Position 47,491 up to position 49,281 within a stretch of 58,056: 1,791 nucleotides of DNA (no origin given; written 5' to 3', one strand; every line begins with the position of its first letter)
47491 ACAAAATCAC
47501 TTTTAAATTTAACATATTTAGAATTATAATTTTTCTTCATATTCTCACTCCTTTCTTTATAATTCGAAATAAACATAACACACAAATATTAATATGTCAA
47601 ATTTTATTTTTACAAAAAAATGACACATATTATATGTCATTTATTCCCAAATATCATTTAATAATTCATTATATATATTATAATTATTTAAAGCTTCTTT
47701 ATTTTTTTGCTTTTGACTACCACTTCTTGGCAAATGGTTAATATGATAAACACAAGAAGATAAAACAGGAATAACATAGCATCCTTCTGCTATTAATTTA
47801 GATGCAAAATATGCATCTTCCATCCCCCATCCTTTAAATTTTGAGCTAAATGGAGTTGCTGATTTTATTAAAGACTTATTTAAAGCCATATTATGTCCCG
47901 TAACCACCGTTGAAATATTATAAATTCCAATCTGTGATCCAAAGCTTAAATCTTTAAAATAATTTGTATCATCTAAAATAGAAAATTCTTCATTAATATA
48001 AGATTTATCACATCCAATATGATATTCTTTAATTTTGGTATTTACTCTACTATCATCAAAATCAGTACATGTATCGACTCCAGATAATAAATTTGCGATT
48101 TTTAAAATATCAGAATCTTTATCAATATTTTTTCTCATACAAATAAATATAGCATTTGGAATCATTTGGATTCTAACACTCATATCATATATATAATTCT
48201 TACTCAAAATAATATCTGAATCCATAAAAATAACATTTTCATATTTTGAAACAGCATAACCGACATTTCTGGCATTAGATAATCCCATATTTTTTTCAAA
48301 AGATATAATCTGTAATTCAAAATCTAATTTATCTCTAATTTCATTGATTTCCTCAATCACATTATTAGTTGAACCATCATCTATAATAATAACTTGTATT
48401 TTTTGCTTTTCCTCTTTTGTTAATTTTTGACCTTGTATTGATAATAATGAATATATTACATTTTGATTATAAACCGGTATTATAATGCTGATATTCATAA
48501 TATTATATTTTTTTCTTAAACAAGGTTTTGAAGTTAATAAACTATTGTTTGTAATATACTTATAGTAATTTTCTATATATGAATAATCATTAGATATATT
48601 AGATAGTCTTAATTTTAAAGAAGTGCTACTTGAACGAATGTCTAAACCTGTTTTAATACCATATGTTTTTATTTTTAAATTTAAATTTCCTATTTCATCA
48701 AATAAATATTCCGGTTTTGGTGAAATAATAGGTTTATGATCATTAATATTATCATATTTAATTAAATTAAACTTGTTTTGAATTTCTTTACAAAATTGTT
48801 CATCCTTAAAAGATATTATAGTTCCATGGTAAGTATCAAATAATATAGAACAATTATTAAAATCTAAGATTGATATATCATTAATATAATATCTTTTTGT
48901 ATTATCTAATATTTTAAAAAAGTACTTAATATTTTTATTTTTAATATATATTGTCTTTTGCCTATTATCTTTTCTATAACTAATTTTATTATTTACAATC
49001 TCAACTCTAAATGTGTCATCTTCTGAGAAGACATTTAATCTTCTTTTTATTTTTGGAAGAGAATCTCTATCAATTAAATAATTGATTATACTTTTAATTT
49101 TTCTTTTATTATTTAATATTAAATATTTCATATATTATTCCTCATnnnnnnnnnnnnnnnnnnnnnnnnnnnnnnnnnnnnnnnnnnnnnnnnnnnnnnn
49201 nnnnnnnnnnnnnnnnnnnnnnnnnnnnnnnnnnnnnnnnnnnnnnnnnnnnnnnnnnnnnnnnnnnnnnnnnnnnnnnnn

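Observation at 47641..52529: Glycosyltransferase operon with two histidine-phosphatase (PGAM-like) modules, one fused to a GT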

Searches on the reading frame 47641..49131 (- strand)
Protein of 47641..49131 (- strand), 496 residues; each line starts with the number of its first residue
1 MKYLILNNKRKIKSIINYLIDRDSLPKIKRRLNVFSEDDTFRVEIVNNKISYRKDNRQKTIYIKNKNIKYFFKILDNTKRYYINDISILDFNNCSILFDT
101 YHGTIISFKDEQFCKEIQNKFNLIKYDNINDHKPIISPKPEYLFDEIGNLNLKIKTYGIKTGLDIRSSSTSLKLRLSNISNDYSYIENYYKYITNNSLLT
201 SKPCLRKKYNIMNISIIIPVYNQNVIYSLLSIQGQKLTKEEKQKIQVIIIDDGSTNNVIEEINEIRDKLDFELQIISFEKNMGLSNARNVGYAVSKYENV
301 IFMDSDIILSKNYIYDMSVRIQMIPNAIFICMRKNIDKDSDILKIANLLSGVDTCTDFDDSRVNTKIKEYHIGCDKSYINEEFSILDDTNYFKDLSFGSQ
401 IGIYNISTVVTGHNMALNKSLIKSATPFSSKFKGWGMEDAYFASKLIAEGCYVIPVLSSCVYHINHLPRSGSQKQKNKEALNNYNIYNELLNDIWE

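Call 3: search_protein_families(library=pfam, proteins=[window:47641-49131:-], max_evalue=0.01)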
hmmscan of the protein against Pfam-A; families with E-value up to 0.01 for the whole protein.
window:47641-49131:- (496 aa): 3 families
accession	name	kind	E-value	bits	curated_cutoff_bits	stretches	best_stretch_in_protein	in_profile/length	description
PF00535.33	Glycos_transf_2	-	2.5e-18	67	23.3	1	215-342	1-124/168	Glycosyl transferase family 2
PF10111.15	Glyco_tranf_2_2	-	1.5e-08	34.9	27.3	1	215-344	1-135/276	Glycosyltransferase like family 2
PF02709.20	Glyco_transf_7C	-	0.00014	21.9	23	1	410-464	19-75/78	N-terminal domain of galactosyltransferase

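Call 6: search_protein_families(library=ncbifam, proteins=[window:47641-49131:-], max_evalue=0.01)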
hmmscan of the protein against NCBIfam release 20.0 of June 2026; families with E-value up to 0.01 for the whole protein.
window:47641-49131:- (496 aa): 14 families
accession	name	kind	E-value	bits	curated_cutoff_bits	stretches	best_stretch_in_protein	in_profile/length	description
TIGR03937.1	PgaC_IcaA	equivalog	9.3e-13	47.9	422.3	1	194-317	27-146/407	poly-beta-1,6-N-acetyl-D-glucosamine synthase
NF007482.0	PRK10073.1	equivalog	4.1e-12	45.8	423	1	212-312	6-101/334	glycosyltransferase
TIGR03965.1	mycofact_glyco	equivalog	8.1e-12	44.7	280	1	211-317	73-175/467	mycofactocin biosynthesis glycosyltransferase MftF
NF041875.1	EPS_EpsD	equivalog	1.8e-11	44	370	1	214-314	1-97/325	exopolysaccharide biosynthesis glycosyltransferase EpsD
NF047588.1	GlcsyltransPgfSStrep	equivalog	1.1e-09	38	500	1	212-312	1-101/308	glycosyltransferase PgfS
NF047683.1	TeichurnBiosyTuaG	equivalog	2.5e-08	33.9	400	1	213-309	7-99/252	teichuronic acid biosynthesis protein TuaG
NF050819.1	PolSacchBiosHfsG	equivalog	3.1e-08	33.2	500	1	213-312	13-107/302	polysaccharide biosynthesis protein HfsG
NF038302.1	EPS_HpsE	equivalog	1.7e-07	30.5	300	1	212-318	1-108/307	hormogonium polysaccharide biosynthesis glycosyltransferase HpsE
TIGR04242.1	nodulat_NodC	equivalog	1.9e-07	30.4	550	1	183-322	21-157/395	chitooligosaccharide synthase NodC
NF007986.1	PRK10714.1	equivalog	5.1e-07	29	529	1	210-308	4-102/316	undecaprenyl-phosphate 4-deoxy-4-formamido-L-arabinose transferase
NF038299.1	EPS_HpsN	equivalog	1e-06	27.9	425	1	213-318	2-103/317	hormogonium polysaccharide biosynthesis glycosyltransferase HpsN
TIGR04283.1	glyco_like_mftF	equivalog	1.4e-06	28.1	182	1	214-349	1-124/221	TIGR04283 family arsenosugar biosynthesis glycosyltransferase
NF041394.1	GtaseAglG_Halo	equivalog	7.9e-06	25.3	440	1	212-316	1-102/304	glucosyl-dolichyl phosphate glucuronosyltransferase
NF010496.0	PRK13915.1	equivalog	0.0068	15.5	262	1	207-309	27-129/307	glucosyl-3-phosphoglycerate synthase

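Call 20: find_homologous_proteins(query=window:47641-49131:-)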
Query window:47641-49131:- (496 aa): 247 proteins with E <= 0.001 among 8000 candidates; the best 120 are listed.
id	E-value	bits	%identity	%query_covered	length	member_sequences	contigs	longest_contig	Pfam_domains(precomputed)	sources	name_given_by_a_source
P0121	0.0e+0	1084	100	100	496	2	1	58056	PF10111.15,PF00535.33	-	-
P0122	9.6e-264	893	80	100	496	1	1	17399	PF10111.15,PF00535.33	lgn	-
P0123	4.6e-262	888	80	100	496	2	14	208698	PF10111.15,PF00535.33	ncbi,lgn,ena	-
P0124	1.4e-260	883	80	100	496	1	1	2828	PF10111.15,PF00535.33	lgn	-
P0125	5.4e-257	871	78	100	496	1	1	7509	PF10111.15,PF00535.33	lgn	-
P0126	6.9e-257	871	78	100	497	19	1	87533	PF10111.15,PF00535.33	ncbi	-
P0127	2.7e-256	869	78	100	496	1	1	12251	PF10111.15,PF00535.33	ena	-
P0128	6.0e-256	868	78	100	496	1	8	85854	PF10111.15,PF00535.33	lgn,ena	-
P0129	3.2e-255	865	77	100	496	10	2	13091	PF10111.15,PF00535.33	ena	-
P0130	4.3e-254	862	78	100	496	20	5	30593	PF10111.15,PF00535.33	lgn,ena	-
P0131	5.2e-251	851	76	100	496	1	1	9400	PF10111.15,PF00535.33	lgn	-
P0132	7.3e-251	851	76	100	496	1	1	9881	PF10111.15,PF00535.33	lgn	-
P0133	3.1e-250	849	76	100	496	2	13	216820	PF10111.15,PF00535.33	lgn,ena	-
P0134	4.2e-250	848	77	100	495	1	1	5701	PF10111.15,PF00535.33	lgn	-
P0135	1.1e-249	847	75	100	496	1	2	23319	PF10111.15,PF00535.33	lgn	-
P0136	7.1e-249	844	76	100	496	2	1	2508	PF10111.15,PF00535.33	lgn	-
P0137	3.2e-248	842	75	100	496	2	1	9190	PF10111.15,PF00535.33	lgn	-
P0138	8.7e-248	841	76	100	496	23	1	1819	PF10111.15,PF00535.33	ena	-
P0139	1.2e-247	840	75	100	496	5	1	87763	PF10111.15,PF00535.33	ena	-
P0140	3.5e-246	835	75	100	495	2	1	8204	PF10111.15,PF00535.33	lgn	-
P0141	3.8e-246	835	75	100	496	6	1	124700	PF10111.15,PF00535.33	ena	-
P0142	2.9e-245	832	75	100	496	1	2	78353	PF10111.15,PF00535.33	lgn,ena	-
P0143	2.2e-243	826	74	100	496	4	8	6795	PF10111.15,PF00535.33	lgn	-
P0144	4.4e-243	825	74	100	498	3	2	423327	PF10111.15,PF00535.33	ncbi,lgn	-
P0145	5.0e-243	825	75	100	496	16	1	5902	PF10111.15,PF00535.33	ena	-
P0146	2.5e-240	816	73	100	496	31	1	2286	PF10111.15,PF00535.33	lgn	-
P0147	2.4e-239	813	72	100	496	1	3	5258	PF10111.15,PF00535.33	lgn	-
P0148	2.6e-239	813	73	100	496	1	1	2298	PF10111.15,PF13641.13,PF00535.33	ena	-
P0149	3.8e-239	812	74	100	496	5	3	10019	PF10111.15,PF00535.33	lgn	-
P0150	5.6e-239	812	74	100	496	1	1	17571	PF10111.15,PF13641.13,PF00535.33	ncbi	-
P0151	1.1e-237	807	72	100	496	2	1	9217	PF10111.15,PF00535.33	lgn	-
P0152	8.7e-235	798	73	100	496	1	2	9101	PF10111.15,PF00535.33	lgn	-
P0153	1.7e-233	794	72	100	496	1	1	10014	PF10111.15,PF13641.13,PF00535.33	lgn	-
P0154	3.1e-228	776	71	100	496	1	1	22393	PF10111.15,PF00535.33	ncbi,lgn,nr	ncbi:MAG: glycosyltransferase family A protein [Clostridia bacterium]|nr:glycosyltransferase family 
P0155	1.2e-227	774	70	100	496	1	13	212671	PF10111.15,PF00535.33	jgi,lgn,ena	-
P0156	1.2e-227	774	69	100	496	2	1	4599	PF10111.15,PF00535.33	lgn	-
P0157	1.4e-227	774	69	100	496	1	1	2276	PF10111.15,PF00535.33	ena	-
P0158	1.9e-226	770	71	100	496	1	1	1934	PF10111.15,PF00535.33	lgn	-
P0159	2.2e-226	770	70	100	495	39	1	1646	PF10111.15,PF00535.33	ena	-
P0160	5.6e-225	766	68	100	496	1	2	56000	PF10111.15,PF00535.33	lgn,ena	-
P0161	6.5e-225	765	69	100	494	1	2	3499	PF10111.15,PF00535.33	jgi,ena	-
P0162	7.2e-225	765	69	100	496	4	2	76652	PF10111.15,PF00535.33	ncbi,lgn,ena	-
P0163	1.1e-224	765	70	100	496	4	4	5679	PF10111.15,PF00535.33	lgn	-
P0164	1.3e-224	764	69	100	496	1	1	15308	PF10111.15,PF00535.33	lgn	-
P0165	2.4e-224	763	70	100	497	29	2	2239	PF10111.15,PF00535.33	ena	-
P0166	5.0e-222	756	69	100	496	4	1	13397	PF10111.15,PF00535.33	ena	-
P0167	9.1e-222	755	69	100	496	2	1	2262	PF10111.15,PF13641.13,PF00535.33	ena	-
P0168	2.6e-221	753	66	100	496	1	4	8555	PF10111.15,PF00535.33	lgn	-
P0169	8.5e-221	752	67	100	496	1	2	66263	PF10111.15,PF00535.33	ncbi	-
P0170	3.6e-218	743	67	100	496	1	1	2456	PF10111.15,PF00535.33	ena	-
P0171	1.3e-217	741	67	100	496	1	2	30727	PF10111.15,PF00535.33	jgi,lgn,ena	-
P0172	3.6e-217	740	67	100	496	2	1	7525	PF10111.15,PF00535.33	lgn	-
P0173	2.5e-213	727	66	100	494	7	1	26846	PF10111.15,PF00535.33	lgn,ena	-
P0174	1.4e-211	721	65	100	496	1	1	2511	PF10111.15,PF00535.33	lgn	-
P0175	7.3e-207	706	64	100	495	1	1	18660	PF10111.15,PF00535.33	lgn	-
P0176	1.5e-202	692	64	100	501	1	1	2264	PF10111.15,PF13641.13,PF00535.33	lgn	-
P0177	4.1e-200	684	63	100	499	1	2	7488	PF10111.15,PF00535.33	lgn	-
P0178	4.8e-195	667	73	82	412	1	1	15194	PF10111.15,PF00535.33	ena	-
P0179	6.5e-193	660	62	100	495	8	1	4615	PF10111.15,PF00535.33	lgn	-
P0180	1.5e-186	639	57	100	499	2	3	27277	PF10111.15,PF13641.13,PF00535.33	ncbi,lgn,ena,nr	ncbi:MAG: glycosyltransferase family 2 protein [Clostridia bacterium]|nr:glycosyltransferase family 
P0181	4.5e-185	634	56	100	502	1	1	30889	PF10111.15,PF13641.13,PF00535.33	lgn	-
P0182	2.0e-183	629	57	100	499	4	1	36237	PF10111.15,PF13641.13,PF00535.33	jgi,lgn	jgi:GT2 family glycosyltransferase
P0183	4.0e-183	627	56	100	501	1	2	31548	PF10111.15,PF13641.13,PF00535.33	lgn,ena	-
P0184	1.3e-182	626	57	100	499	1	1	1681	PF10111.15,PF00535.33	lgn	-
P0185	2.9e-182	625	56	100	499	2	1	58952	PF10111.15,PF00535.33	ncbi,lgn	-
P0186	1.8e-181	622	59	100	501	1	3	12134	PF10111.15,PF00535.33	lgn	-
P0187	2.5e-181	622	100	57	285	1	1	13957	PF10111.15,PF00535.33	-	-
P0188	1.4e-180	619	56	100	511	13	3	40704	PF10111.15,PF00535.33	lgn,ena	-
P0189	8.3e-180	617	57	100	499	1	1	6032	PF10111.15,PF00535.33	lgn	-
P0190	9.4e-180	616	58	100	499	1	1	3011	PF10111.15,PF00535.33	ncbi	-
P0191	2.1e-179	615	57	100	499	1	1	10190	PF10111.15,PF00535.33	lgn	-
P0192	8.9e-179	613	57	100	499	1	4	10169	PF10111.15,PF00535.33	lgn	-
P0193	1.0e-178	613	66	86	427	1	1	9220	PF10111.15,PF00535.33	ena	-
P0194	4.0e-178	611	56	100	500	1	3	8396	PF10111.15,PF00535.33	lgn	-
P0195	9.7e-178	610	54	100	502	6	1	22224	PF10111.15,PF13641.13,PF00535.33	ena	-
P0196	2.6e-177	608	57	100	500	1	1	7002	PF10111.15,PF00535.33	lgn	-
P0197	3.8e-177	608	56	100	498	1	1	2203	PF10111.15,PF00535.33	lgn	-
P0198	5.2e-177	607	57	100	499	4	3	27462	PF10111.15,PF13641.13,PF00535.33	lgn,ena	-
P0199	5.3e-177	607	54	100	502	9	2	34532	PF10111.15,PF13641.13,PF00535.33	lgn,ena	-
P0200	1.2e-176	606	56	100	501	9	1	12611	PF10111.15,PF13641.13,PF00535.33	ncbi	-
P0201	1.4e-176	606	58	100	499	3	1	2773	PF10111.15,PF00535.33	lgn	-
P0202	1.6e-176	606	56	100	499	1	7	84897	PF10111.15,PF00535.33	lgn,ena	-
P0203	1.2e-175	603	53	100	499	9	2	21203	PF10111.15,PF13641.13,PF00535.33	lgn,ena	-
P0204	2.4e-175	602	56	100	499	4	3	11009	PF10111.15,PF00535.33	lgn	-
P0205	3.6e-175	601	57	100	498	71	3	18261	PF10111.15,PF00535.33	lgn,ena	-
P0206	7.2e-174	597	56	100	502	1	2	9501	PF10111.15,PF00535.33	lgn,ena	-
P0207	1.5e-173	596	55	100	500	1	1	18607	PF10111.15,PF13641.13,PF00535.33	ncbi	-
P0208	2.3e-173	595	56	100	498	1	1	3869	PF10111.15,PF00535.33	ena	-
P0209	2.4e-173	595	55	100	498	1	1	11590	PF10111.15,PF13641.13,PF00535.33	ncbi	-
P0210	1.7e-172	592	55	100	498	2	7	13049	PF10111.15,PF13641.13,PF00535.33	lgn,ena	-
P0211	1.3e-171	590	55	100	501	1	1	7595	PF10111.15,PF00535.33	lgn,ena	-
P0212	4.1e-169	581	53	100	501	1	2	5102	PF10111.15,PF00535.33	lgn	-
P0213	9.9e-168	577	54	100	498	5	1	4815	PF10111.15,PF00535.33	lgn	-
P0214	1.3e-167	576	54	100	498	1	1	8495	PF10111.15,PF00535.33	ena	-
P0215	1.3e-165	570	54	100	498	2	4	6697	PF10111.15,PF13641.13,PF00535.33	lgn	-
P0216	4.0e-164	565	51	100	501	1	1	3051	PF10111.15,PF13641.13,PF00535.33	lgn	-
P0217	6.9e-163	561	53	100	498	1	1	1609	PF10111.15,PF00535.33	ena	-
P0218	5.3e-162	558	54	100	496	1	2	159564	PF10111.15,PF00535.33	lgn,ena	-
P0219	7.1e-162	557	53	100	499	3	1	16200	PF10111.15,PF00535.33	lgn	-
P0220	1.3e-161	557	54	100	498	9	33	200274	PF10111.15,PF00535.33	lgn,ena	-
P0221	5.9e-159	548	52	100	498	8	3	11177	PF10111.15,PF00535.33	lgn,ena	-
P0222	6.8e-157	541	52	100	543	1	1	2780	PF10111.15,PF00535.33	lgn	-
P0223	2.1e-152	526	81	57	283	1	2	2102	PF10111.15,PF00535.33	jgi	-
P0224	2.5e-150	519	62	46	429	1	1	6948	PF00535.33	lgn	-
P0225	1.4e-147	510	53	94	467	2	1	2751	PF10111.15,PF00535.33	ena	-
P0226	7.5e-147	508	77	63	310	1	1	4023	PF10111.15,PF00535.33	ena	-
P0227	3.1e-142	493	77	57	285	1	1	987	PF10111.15,PF00535.33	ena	-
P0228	1.5e-134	467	58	77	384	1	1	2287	PF10111.15,PF00535.33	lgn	-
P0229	9.7e-130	451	58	70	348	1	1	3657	PF10111.15,PF00535.33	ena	-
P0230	6.7e-110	386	54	71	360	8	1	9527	PF10111.15,PF00535.33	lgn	-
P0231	8.2e-107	376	64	56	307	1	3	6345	PF00535.33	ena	-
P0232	3.1e-106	374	52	73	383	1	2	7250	PF10111.15,PF00535.33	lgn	-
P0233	2.4e-84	302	37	97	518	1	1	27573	PF10111.15,PF13641.13,PF00535.33,PF02709.21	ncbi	-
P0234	3.1e-83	298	39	88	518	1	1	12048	PF10111.15,PF00535.33,PF02709.21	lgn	-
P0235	1.5e-77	279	38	88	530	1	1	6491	PF10111.15,PF00535.33,PF02709.21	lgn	-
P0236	3.3e-76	275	35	97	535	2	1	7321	PF10111.15,PF00535.33,PF02709.21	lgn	-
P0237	3.8e-76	275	34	97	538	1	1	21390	PF10111.15,PF13641.13,PF00535.33,PF02709.21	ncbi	-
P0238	4.4e-75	271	43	65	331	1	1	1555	PF13632.13,PF10111.15,PF00535.33,PF02709.21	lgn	-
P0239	6.3e-74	267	36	94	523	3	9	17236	PF10111.15,PF00535.33,PF02709.21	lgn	-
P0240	8.3e-74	267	41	71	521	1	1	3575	PF10111.15,PF13641.13,PF00535.33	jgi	-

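Call 21: find_encoding_contigs(protein=P0220, flank=10000, max_places=2)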
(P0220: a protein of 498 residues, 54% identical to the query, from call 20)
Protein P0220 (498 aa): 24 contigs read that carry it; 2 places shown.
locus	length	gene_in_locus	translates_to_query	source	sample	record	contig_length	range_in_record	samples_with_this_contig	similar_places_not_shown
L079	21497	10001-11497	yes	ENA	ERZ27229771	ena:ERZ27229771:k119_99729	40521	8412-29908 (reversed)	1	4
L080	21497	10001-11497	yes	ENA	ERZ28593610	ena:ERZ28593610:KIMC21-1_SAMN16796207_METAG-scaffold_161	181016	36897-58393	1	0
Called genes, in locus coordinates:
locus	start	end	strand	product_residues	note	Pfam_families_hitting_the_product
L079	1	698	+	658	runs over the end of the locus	PF00664:ABC_membrane, PF02463:SMC_N (faint), PF00005:ABC_tran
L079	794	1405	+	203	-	-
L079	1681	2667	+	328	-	PF00579:tRNA-synt_1b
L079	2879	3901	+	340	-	PF00438:S-AdoMet_synt_N, PF02772:S-AdoMet_synt_M, PF02773:S-AdoMet_synt_C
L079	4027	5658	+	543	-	PF00005:ABC_tran, PF02463:SMC_N (faint), PF13555:AAA_29 (faint), PF13304:AAA_21 (faint), PF12848:ABC_tran_Xtn, PF00005:ABC_tran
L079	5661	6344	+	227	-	PF03575:Peptidase_S51, PF07685:GATase_3 (faint)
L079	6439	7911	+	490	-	-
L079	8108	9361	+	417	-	PF00483:NTP_transferase, PF01050:MannoseP_isomer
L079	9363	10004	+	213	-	-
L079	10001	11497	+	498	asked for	PF00535:Glycos_transf_2, PF10111:Glyco_tranf_2_2 (weak)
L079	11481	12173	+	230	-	PF08282:Hydrolase_3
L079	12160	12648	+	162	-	PF00293:NUDIX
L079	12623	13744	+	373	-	PF13439:Glyco_transf_4, PF00534:Glycos_transf_1, PF13692:Glyco_trans_1_4, PF13524:Glyco_trans_1_2 (weak)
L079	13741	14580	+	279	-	-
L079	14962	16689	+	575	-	PF00501:AMP-binding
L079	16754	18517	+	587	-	PF00072:Response_reg (weak)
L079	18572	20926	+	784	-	PF12705:PDDEXK_1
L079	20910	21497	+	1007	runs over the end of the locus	PF00270:DEAD, PF00580:UvrD-helicase, PF01443:Viral_helicase1 (faint), PF13245:AAA_19, PF13361:UvrD_C, PF13538:UvrD_C_2 (faint)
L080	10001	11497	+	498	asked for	PF00535:Glycos_transf_2, PF10111:Glyco_tranf_2_2 (weak)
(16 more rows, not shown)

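Call 22: find_encoding_contigs(protein=P0233, flank=10000, max_places=2)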
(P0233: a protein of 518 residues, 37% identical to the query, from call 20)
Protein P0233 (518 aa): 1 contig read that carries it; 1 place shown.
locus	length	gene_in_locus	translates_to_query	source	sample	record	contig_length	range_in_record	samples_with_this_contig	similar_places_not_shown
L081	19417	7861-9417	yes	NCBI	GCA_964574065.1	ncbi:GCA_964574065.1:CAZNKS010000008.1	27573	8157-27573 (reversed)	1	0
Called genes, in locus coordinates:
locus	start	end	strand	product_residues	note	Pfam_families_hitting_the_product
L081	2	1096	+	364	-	?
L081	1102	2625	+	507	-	PF09359:VTC (weak)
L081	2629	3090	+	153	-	PF01050:MannoseP_isomer (weak)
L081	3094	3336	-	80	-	PF12844:HTH_19 (weak), PF13560:HTH_31, PF01381:HTH_3, PF13443:HTH_26 (weak)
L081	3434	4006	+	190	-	PF11611:DUF4352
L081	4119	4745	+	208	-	-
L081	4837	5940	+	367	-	-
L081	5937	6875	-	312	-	PF00293:NUDIX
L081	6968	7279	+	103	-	-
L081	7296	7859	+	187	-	-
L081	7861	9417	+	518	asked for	PF00535:Glycos_transf_2, PF10111:Glyco_tranf_2_2, PF13641:Glyco_tranf_2_3 (weak), PF02709:Glyco_transf_7C (weak)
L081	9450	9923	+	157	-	PF00293:NUDIX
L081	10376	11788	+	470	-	-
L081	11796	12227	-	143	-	-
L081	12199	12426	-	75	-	PF12844:HTH_19, PF13560:HTH_31 (weak), PF01381:HTH_3, PF13443:HTH_26 (weak)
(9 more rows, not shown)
